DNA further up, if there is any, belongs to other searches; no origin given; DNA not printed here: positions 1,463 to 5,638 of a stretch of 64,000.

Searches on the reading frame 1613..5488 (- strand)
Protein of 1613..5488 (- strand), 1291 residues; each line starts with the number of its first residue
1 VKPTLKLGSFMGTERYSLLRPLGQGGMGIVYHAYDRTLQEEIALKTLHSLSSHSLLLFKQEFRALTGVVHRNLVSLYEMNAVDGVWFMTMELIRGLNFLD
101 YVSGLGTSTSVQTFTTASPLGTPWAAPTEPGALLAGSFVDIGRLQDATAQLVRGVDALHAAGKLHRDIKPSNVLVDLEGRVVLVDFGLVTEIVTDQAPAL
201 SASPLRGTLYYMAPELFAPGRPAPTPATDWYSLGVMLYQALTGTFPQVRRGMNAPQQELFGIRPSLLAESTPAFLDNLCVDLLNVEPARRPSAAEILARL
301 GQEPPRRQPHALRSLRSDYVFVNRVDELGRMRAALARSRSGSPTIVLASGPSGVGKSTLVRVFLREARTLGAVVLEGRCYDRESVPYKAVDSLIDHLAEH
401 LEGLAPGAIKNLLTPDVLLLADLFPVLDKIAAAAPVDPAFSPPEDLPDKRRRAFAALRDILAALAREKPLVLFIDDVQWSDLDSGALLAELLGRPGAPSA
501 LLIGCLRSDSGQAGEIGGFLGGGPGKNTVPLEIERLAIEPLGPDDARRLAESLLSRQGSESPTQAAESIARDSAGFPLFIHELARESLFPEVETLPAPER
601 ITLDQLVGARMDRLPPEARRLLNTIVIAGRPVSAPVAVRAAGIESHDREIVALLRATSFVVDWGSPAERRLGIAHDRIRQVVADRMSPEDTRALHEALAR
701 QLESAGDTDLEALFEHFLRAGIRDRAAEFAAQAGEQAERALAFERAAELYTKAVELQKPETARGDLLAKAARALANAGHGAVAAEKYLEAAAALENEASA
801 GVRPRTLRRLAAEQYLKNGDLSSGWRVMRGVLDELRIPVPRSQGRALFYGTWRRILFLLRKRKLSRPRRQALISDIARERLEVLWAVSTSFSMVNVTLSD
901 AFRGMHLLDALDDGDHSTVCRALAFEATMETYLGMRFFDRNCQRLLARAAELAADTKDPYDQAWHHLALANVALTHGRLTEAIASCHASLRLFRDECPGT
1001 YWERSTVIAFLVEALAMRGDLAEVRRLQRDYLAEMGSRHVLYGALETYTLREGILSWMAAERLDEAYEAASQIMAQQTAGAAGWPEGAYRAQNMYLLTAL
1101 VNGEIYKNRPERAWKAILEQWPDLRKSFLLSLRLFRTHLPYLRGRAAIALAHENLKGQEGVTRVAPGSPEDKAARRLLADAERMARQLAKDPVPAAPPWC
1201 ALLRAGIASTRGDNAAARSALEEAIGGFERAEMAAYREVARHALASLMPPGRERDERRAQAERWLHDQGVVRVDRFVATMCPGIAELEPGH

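Call 6: search_protein_families(library=pfam, proteins=[window:1613-5488:-], max_evalue=0.01)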
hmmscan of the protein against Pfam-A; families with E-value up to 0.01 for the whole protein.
window:1613-5488:- (1291 aa): 10 families
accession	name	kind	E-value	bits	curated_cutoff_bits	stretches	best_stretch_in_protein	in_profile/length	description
PF00069.31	Pkinase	-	3.4e-37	128.7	31.7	1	16-298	1-259/263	Protein kinase domain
PF13191.12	AAA_16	-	5.2e-28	99.1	32.6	1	321-502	2-165/167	AAA ATPase domain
PF07714.23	PK_Tyr_Ser-Thr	-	1.5e-21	77.4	23.1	1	18-300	3-258/258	Protein tyrosine and serine/threonine kinase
PF13401.12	AAA_22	-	7.8e-07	29.9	27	1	343-491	5-104/130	AAA domain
PF01637.24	ATPase_2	-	1.3e-05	25.6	33.2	1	321-488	1-132/225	ATPase domain predominantly from Archaea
PF03109.22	ABC1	-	0.0022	17.6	22.9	1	160-195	185-220/244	ABC1 atypical kinase-like domain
PF14531.12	Kinase-like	-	0.0051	16.5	25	1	140-189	144-192/289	Kinase-like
PF25199.1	nSTAND_NTPase5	-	0.0056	16.9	34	0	329-361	26-59/145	Novel STAND NTPase 5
PF17667.7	Pkinase_fungal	-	0.0057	15.9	24.1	1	144-217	288-365/387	Fungal protein kinase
PF00004.35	AAA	-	0.0058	17.5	21.2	0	346-383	1-35/131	ATPase family associated with various cellular activities (AAA)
